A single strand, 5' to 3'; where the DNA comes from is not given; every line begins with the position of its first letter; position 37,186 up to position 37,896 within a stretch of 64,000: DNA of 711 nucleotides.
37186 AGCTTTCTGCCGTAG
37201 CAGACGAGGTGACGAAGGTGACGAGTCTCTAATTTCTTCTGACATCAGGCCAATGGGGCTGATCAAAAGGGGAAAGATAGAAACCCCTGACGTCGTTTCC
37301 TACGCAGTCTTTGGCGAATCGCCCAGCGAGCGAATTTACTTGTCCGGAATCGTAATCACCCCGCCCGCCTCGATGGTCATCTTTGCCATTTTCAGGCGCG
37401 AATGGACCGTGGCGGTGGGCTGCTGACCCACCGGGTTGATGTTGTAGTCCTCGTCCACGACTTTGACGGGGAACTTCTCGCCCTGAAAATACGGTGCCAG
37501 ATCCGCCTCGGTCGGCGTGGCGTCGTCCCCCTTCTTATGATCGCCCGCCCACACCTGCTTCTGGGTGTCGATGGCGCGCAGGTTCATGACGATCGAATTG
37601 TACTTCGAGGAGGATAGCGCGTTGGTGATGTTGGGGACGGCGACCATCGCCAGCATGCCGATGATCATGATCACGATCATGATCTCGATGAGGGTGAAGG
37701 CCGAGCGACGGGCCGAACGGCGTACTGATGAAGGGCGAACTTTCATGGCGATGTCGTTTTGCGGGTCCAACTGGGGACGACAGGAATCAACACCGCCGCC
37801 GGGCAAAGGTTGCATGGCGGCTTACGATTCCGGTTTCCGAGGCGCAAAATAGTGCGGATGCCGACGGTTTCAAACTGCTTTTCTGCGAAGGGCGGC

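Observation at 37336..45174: Tandemly duplicated module of a pilin-like gene and a divergent GT-C-like membrane protein, embedded with GT2 and methyltransferase genes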

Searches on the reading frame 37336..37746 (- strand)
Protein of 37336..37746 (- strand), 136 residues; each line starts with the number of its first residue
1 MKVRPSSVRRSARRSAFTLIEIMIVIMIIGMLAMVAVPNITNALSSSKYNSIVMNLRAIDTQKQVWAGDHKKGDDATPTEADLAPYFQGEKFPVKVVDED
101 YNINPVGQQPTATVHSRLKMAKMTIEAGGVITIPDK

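Call 3: search_protein_families(library=pfam, proteins=[window:37336-37746:-], max_evalue=0.01)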
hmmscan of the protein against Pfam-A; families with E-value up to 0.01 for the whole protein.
window:37336-37746:- (136 aa): 1 family
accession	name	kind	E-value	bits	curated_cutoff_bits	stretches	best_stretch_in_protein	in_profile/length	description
PF07963.17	N_methyl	-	3.6e-06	26.8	21.2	1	13-36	3-26/27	Prokaryotic N-terminal methylation motif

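Call 6: search_protein_families(library=ncbifam, proteins=[window:37336-37746:-], max_evalue=0.1)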
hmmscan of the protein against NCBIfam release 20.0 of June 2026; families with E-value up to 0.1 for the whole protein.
window:37336-37746:- (136 aa): 12 families
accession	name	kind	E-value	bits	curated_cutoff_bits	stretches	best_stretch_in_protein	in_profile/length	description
NF041775.1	typeIV_PilA_Myxo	equivalog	2.7e-10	40.6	400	1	9-67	5-63/214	type IV pilin protein PilA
NF040999.1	pilin_ComGC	equivalog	3.1e-10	40.1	75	1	15-73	2-60/84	competence type IV pilus major pilin ComGC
TIGR01710.1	typeII_sec_gspG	equivalog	2.6e-08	34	88.85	1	16-62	2-48/134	type II secretion system major pseudopilin GspG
TIGR02532.1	IV_pilin_GFxxxE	domain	4.4e-06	26.3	16.3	1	15-37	2-24/24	prepilin-type N-terminal cleavage/methylation domain-containing protein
TIGR02596.1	TIGR02596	subfamily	8.2e-05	22.8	70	1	17-55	1-39/196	Verru_Chthon cassette protein D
NF007862.0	PRK10574.1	equivalog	0.0001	22.5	138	1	14-46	4-36/145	prepilin peptidase-dependent pilin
NF041013.1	T4P_ComGE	equivalog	0.00016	21.7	49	1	16-48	5-37/83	competence type IV pilus minor pilin ComGE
TIGR01708.2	typeII_sec_gspH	equivalog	0.00021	21.4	80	1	17-46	4-33/169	type II secretion system minor pseudopilin GspH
NF040982.1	ComGD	equivalog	0.0019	18.6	70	1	15-56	2-43/139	competence type IV pilus minor pilin ComGD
NF007800.0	PRK10506.1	equivalog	0.016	15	158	1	12-58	6-52/163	prepilin peptidase-dependent protein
NF009414.0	PRK12778.1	equivalog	0.033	12.4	1103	1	16-70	669-723/752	bifunctional dihydroorotate dehydrogenase B NAD binding subunit/NADPH-dependent glutamate synthase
NF005022.0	PRK06432.1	equivalog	0.056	13.4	164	1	22-90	15-78/151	NADH dehydrogenase subunit A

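Call 21: find_homologous_proteins(query=window:37336-37746:-)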
Query window:37336-37746:- (136 aa): 68 proteins with E <= 0.001 among 89 candidates.
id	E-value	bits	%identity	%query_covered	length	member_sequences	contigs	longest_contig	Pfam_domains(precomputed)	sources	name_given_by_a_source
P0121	5.6e-77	274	97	100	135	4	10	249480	PF07963.18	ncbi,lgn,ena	-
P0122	9.1e-56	205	72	96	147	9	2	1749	PF07963.18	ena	-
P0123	2.0e-55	204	72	96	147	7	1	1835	PF07963.18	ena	-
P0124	3.5e-55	203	72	98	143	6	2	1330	PF07963.18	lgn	-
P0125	7.1e-55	202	71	94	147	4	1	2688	PF07963.18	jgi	jgi:prepilin-type N-terminal cleavage/methylation domain-containing protein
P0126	1.6e-54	201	71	98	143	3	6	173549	PF07963.18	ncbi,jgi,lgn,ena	jgi:prepilin-type N-terminal cleavage/methylation domain-containing protein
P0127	9.4e-54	199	72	95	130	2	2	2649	PF07963.18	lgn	-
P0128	1.6e-53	198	71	96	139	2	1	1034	PF07963.18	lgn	-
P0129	4.2e-53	196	69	100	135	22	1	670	PF07963.18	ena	-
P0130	3.8e-52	193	70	98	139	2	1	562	PF07963.18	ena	-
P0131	1.1e-51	192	66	100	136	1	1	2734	PF07963.18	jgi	jgi:prepilin-type N-terminal cleavage/methylation domain-containing protein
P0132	5.5e-49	183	64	100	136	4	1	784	PF07963.18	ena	-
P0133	7.1e-49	183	64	96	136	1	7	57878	PF07963.18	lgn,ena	-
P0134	1.0e-48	182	64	79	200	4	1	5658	-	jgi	jgi:prepilin-type N-terminal cleavage/methylation domain-containing protein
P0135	1.9e-48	181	62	100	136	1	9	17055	PF07963.18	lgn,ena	-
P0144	2.2e-46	175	61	93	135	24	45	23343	PF07963.18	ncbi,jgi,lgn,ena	jgi:type IV pilus assembly protein PilA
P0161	1.8e-31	127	53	93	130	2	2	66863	PF07963.18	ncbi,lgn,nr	ncbi:MAG: prepilin-type N-terminal cleavage/methylation domain-containing protein [Pedosphaera sp.]|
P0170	3.1e-19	87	44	91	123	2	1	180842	PF07963.18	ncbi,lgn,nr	ncbi:MAG: prepilin-type N-terminal cleavage/methylation domain-containing protein [Verrucomicrobiae 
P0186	1.9e-7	49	39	76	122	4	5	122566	PF07963.18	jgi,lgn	jgi:prepilin-type N-terminal cleavage/methylation domain-containing protein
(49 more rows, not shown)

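Call 27: find_encoding_contigs(protein=P0161, flank=8000, max_places=1)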
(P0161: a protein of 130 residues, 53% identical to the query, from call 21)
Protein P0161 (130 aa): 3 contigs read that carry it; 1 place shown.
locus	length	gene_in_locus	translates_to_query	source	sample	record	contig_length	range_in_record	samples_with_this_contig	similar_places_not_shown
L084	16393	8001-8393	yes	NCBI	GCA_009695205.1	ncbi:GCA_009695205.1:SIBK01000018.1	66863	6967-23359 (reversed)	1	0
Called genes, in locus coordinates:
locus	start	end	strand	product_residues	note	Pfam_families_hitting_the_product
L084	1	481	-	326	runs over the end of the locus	PF23414:Beta-prop_EML_2, PF24807:WD40_CDC20-Fz, PF24817:WD40_WDHD1_1st, PF25168:Beta-prop_WDR36-Utp21_2nd, PF25173:Beta-prop_WDR3_1st, PF25174:Beta-prop_THOC3, PF25175:Beta-prop_WDR5, PF25172:Beta-prop_WDR3_2nd, +24 more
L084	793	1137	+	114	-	-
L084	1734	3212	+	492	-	PF00069:Pkinase, PF07714:PK_Tyr_Ser-Thr, PF01636:APH (faint), PF00400:WD40 (faint), PF25174:Beta-prop_THOC3, PF25175:Beta-prop_WDR5, PF25168:Beta-prop_WDR36-Utp21_2nd (faint), PF23381:Beta-prop_IFT122_1st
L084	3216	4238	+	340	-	PF25174:Beta-prop_THOC3, PF23381:Beta-prop_IFT122_1st, PF24814:WD40_Prp19 (faint), PF25175:Beta-prop_WDR5, PF25172:Beta-prop_WDR3_2nd (weak)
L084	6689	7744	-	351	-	PF01261:AP_endonuc_2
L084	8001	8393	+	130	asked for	PF07963:N_methyl (weak)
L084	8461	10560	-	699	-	PF06271:RDD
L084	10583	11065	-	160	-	-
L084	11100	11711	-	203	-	PF04542:Sigma70_r2, PF08281:Sigma70_r4_2, PF04545:Sigma70_r4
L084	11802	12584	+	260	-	PF13429:TPR_15 (faint), PF07719:TPR_2 (faint), PF13428:TPR_14 (faint), PF13432:TPR_16 (faint), PF00515:TPR_1 (faint), PF14559:TPR_19 (faint), PF13431:TPR_17 (faint)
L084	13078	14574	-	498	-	PF02397:Bac_transf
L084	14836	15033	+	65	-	PF01165:Ribosomal_S21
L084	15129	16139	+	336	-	PF01261:AP_endonuc_2 (weak)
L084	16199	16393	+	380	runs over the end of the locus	PF03706:LPG_synthase_TM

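Call 28: find_encoding_contigs(protein=P0170, flank=8000, max_places=1)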
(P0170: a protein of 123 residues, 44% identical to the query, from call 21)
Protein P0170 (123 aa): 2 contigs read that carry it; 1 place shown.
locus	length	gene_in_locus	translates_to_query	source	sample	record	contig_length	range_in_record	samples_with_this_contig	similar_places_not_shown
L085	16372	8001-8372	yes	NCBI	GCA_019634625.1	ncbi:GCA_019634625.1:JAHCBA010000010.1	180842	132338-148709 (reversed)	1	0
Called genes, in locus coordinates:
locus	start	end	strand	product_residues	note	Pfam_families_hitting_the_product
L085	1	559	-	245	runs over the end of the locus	PF00072:Response_reg, PF00486:Trans_reg_C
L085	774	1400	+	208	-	PF13499:EF-hand_7 (faint), PF00036:EF-hand_1 (faint), PF13202:EF-hand_5 (faint), PF13405:EF-hand_6 (faint)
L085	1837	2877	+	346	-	PF18306:LDcluster4, PF03641:Lysine_decarbox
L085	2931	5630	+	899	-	-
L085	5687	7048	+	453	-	PF04389:Peptidase_M28, PF01546:Peptidase_M20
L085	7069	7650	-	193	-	PF03352:Adenine_glyco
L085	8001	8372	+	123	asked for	PF07963:N_methyl (weak)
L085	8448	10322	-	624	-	PF01839:FG-GAP (faint), PF13517:FG-GAP_3, PF07593:UnbV_ASPIC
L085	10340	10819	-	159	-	PF01047:MarR, PF12802:MarR_2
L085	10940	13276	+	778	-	PF01011:PQQ (faint), PF13360:PQQ_2 (weak), PF13570:Beta-prop_ACSF4 (faint), PF13360:PQQ_2 (weak)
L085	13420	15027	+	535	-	PF01011:PQQ (faint), PF13570:Beta-prop_ACSF4, PF13360:PQQ_2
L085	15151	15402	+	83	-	PF11755:DUF3311 (weak)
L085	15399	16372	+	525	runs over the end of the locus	PF00474:SSF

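Call 29: find_encoding_contigs(protein=P0186, flank=8000, max_places=1)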
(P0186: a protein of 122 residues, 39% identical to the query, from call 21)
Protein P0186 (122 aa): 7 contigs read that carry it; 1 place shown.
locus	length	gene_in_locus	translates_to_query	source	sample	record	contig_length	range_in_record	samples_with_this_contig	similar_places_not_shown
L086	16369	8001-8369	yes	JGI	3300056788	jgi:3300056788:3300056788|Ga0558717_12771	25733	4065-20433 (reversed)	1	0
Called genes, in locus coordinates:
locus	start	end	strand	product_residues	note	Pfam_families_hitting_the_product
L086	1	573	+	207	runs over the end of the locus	PF16036:Chalcone_3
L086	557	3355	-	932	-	PF28588:GH172_1st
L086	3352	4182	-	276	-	PF28597:T2SSF_N (faint)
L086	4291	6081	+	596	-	PF20695:UbiD_N, PF01977:UbiD, PF20696:UbiD_C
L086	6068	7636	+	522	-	PF13231:PMT_2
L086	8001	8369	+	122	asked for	PF07963:N_methyl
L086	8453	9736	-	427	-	PF00579:tRNA-synt_1b, PF16714:TyrRSs_C (faint), PF22421:SYY_C-terminal, PF01479:S4 (faint)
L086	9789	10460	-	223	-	PF05719:GPP34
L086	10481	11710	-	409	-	PF25917:BSH_RND (weak), PF25973:BSH_CzcB (weak), PF25984:BSH_YknX (weak), PF25876:HH_MFP_RND (faint), PF25881:HH_YBHG, PF25954:Beta-barrel_RND_2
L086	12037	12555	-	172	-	-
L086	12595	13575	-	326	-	PF01548:DEDD_Tnp_IS110, PF02371:Transposase_20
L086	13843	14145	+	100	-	-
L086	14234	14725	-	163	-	-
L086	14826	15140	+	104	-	-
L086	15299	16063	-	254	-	-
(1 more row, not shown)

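Call 30: find_encoding_contigs(protein=P0144, flank=8000, max_places=1)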
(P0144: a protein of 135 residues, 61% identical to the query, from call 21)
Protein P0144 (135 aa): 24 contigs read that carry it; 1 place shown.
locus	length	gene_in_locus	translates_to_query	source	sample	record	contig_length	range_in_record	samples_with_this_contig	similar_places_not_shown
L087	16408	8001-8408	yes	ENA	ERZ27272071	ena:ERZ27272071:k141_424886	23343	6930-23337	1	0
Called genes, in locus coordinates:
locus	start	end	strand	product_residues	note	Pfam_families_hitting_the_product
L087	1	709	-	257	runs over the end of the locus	PF11859:DUF3379 (weak)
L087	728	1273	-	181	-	PF04542:Sigma70_r2, PF08281:Sigma70_r4_2, PF04545:Sigma70_r4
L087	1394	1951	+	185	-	PF08534:Redoxin (weak), PF00578:AhpC-TSA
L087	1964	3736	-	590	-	PF05524:PEP-utilisers_N, PF00391:PEP-utilizers, PF02896:PEP-utilizers_C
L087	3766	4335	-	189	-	PF00117:GATase, PF07722:Peptidase_C26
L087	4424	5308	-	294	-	PF00892:EamA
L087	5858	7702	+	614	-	PF13589:HATPase_c_3, PF00183:HSP90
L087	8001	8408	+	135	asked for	PF07963:N_methyl (weak)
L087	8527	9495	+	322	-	PF01408:GFO_IDH_MocA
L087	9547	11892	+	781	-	PF13385:Laminin_G_3, PF20254:DMFA2_C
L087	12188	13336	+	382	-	PF03462:PCRF, PF00472:RF-1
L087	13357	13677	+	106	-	-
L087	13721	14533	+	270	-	PF00218:IGPS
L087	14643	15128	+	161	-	PF00190:Cupin_1 (weak), PF07883:Cupin_2, PF02311:AraC_binding (faint)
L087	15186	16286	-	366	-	PF12006:DUF3500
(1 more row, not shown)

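Call 52: predict_structure(alignment_id=A2)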
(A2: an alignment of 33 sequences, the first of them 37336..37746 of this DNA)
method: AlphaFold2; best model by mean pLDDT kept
length: 136 residues; sequences in the alignment: 33
mean_pLDDT: 80.4   pTM: 0.62
mean pLDDT of the five models: 80.4, 80.0, 78.3, 76.3, 74.4
residues with pLDDT >= 90: 5; 70-90: 110; 50-70: 18; < 50: 3
segments of 3 or more residues with pLDDT < 50: none
pLDDT, mean of each block of 10 residues (from residue 1): 52 60 85 76 85 89 89 85 84 86 87 86 82 76
secondary structure, 60 per line:
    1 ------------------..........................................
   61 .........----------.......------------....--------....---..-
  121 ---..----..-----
elements in order: H19-69 H80-86 E99-102 E111-114

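Call 56: fold_search(model_id=the predicted structure, library=pdb)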
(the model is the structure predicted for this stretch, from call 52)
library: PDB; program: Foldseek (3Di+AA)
matches with E <= 10: 29; with E <= 0.001: 0
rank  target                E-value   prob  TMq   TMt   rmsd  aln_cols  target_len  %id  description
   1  3k9y_A                3.3e+00  0.03  0.17  0.06  15.5       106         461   15  Crystal structure of rat mitochondrial P450 24A1 S57D in complex with CYMAL-5 (released 2009-12-15)
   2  6t8s_AAA              4.2e+00  0.13  0.41  0.42   7.4       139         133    8  Structure of the major Type IV pilin PilA1 from Clostridium difficile (released 2020-03-25)
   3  8vx0                  4.4e+00  0.03  0.19  0.08  14.9       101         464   14  CRYSTAL STRUCTURE OF CYP2C9*14 IN COMPLEX WITH LOSARTAN (released 2024-06-12)
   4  7qwn_B                5.0e+00  0.04  0.17  0.06  11.7        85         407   10  Crystal structure of CYP125 from Mycobacterium tuberculosis in complex with an inhibitor (released 2023-02-01)
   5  6mcw                  5.3e+00  0.03  0.19  0.08  14.7        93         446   13  Crystal structure of the P450 domain of the CYP51-ferredoxin fusion protein from Methylococcus capsulatus, complex with  (released 2019-07-10)
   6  3na1_A                6.0e+00  0.03  0.19  0.07  14.9        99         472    6  Crystal structure of human CYP11A1 in complex with 20-hydroxycholesterol (released 2011-06-08)
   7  3k9v_A                6.0e+00  0.02  0.17  0.06  15.4       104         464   15  Crystal structure of rat mitochondrial P450 24A1 S57D in complex with CHAPS (released 2009-12-15)
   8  2vn0                  6.8e+00  0.02  0.19  0.07  14.7       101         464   15  CYP2C8DH COMPLEXED WITH TROGLITAZONE (released 2008-04-29)
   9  5ex6_C                7.3e+00  0.02  0.16  0.06  19.0       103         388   13  Structure of P450 StaH from glycopeptide antibiotic A47934 biosynthesis (released 2016-08-03)
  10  6f8a_A                7.3e+00  0.02  0.18  0.07  15.7       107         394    8  Crystal structure of cytochrome P450 CYP260A1 (S276I) bound with histidine (released 2018-03-14)
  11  5x24                  7.3e+00  0.02  0.16  0.06  15.3       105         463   10  Crystal structure of CYP2C9 genetic variant I359L (*3) in complex with multiple losartan molecules (released 2017-10-25)
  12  6aq3_A                7.3e+00  0.01  0.16  0.14  14.0       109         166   16  Crystal structure of a trafficking protein particle complex subunit 3 from Naegleria fowleri covalently bound to palmi (released 2017-08-30)
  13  6ycm                  7.7e+00  0.03  0.16  0.07  16.7        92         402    5  Crystal structure of GcoA T296S bound to p-vanillin (released 2021-02-17)
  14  6t0f_B                7.7e+00  0.02  0.17  0.06  11.8        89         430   12  Crystal structure of CYP124 in complex with cholest-4-en-3-one (released 2020-10-14)
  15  6fsh_C                7.7e+00  0.02  0.16  0.06  12.8        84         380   15  Crystal structure of hybrid P450 OxyBtei(BC/FGvan) (released 2018-05-23)
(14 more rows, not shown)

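Call 60: find_related_loci(query=A2, collection=metagenome_contigs, flank=8000)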
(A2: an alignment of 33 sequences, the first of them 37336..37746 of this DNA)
Query A2 (136 aa) in metagenome_contigs; peptide patterns used: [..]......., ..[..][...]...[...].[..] (x = any residue, [..] = any of these).
600 stretches matched a pattern (row limit reached: there are more); 326 encode a relative of the query (tblastn E <= 1e-3); the best 80 are kept; 80 distinct loci.
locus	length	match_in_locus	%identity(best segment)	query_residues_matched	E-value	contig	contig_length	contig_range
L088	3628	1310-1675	45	10-134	2e-30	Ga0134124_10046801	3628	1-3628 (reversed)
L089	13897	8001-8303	49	14-114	7e-29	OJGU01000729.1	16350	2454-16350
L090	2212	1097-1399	46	13-113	5e-25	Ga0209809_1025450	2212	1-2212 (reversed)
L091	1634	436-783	42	3-118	8e-25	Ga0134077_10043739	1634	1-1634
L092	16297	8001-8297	43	15-113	3e-22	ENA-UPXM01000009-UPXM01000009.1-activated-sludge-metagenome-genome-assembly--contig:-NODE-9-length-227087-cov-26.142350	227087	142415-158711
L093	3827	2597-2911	39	9-110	1e-21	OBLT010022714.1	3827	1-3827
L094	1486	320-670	37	9-116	4e-21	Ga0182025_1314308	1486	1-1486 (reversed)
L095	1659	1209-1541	39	2-112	6e-21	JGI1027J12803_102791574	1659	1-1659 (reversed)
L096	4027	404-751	39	13-131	8e-21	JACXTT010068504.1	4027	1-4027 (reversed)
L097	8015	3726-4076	38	13-116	2e-20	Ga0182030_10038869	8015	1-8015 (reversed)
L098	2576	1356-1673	38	10-114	8e-20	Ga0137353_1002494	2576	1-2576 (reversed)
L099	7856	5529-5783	46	2-86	3e-19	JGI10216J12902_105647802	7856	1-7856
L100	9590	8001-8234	45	10-87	2e-19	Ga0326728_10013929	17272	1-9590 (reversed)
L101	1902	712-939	45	12-87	3e-19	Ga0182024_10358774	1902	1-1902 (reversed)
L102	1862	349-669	38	11-109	8e-19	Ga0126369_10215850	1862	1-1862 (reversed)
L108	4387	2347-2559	44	10-80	2e-17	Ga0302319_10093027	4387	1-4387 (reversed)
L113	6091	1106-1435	36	10-114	3e-16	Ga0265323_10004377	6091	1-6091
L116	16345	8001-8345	35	8-115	6e-16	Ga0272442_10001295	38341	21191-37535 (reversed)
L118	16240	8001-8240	41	10-88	8e-16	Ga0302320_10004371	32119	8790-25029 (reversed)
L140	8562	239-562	34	2-114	6e-11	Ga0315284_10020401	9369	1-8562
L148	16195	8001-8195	41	14-82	2e-9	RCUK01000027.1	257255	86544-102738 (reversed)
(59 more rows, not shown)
